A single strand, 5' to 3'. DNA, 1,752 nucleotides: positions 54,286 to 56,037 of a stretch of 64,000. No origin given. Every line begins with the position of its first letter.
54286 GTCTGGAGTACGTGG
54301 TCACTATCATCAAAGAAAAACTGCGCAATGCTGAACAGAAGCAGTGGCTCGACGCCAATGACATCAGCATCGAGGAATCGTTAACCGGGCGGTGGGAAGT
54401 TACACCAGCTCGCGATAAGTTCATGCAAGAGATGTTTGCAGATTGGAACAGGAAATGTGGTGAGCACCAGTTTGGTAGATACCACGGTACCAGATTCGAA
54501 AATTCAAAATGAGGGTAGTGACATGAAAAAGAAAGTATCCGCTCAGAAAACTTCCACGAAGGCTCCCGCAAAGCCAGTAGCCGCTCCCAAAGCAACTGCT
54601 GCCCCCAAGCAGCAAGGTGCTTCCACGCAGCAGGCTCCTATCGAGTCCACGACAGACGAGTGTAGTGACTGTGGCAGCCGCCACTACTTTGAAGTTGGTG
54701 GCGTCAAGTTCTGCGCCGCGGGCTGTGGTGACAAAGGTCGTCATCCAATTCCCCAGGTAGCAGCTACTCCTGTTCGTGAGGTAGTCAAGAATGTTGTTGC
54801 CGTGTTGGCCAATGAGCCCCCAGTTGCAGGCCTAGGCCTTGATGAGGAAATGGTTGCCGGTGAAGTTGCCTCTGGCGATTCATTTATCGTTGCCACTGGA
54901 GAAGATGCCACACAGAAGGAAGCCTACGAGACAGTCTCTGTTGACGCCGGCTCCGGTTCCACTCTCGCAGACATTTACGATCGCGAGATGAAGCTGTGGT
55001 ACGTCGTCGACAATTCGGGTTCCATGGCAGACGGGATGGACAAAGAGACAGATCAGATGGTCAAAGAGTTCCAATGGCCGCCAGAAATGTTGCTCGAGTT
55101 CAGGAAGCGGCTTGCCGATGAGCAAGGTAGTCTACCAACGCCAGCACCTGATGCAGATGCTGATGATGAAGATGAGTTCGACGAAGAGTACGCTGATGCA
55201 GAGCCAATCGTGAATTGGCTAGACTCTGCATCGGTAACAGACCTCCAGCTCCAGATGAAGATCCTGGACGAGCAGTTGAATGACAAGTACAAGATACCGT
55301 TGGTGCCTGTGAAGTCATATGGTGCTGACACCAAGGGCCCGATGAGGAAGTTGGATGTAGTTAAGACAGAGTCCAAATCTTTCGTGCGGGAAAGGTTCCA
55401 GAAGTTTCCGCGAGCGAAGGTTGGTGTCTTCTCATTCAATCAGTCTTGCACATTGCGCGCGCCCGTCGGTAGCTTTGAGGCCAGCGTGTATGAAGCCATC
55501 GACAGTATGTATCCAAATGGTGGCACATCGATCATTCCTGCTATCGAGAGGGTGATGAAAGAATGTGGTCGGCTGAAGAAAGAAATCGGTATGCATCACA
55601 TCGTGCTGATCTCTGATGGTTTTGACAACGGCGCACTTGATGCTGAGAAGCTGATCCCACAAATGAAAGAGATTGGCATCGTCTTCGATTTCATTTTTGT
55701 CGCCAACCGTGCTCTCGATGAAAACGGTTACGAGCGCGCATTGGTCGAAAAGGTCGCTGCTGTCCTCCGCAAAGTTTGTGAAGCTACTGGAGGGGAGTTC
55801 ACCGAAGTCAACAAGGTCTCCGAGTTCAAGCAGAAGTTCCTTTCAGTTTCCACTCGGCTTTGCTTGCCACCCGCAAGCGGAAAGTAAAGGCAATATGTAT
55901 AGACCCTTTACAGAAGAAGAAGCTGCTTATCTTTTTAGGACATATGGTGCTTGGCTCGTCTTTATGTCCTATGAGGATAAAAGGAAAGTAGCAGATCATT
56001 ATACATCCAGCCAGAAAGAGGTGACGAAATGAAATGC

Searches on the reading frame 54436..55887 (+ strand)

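Call 33: search_protein_families(library=pfam, proteins=[window:54436-55887:+], max_evalue=0.01)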
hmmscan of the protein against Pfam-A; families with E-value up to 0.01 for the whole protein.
window:54436-55887:+ (483 aa): 3 families
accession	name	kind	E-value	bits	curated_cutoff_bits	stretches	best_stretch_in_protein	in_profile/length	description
PF13519.12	VWA_2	-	1e-08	36.2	27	1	312-395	23-106/107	von Willebrand factor type A domain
PF00092.34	VWA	-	3.7e-06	27.7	23.8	1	314-422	21-139/174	von Willebrand factor type A domain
PF09814.14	HECT_2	-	0.0089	15.4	22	0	181-235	305-359/369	HECT-like Ubiquitin-conjugating enzyme (E2)-binding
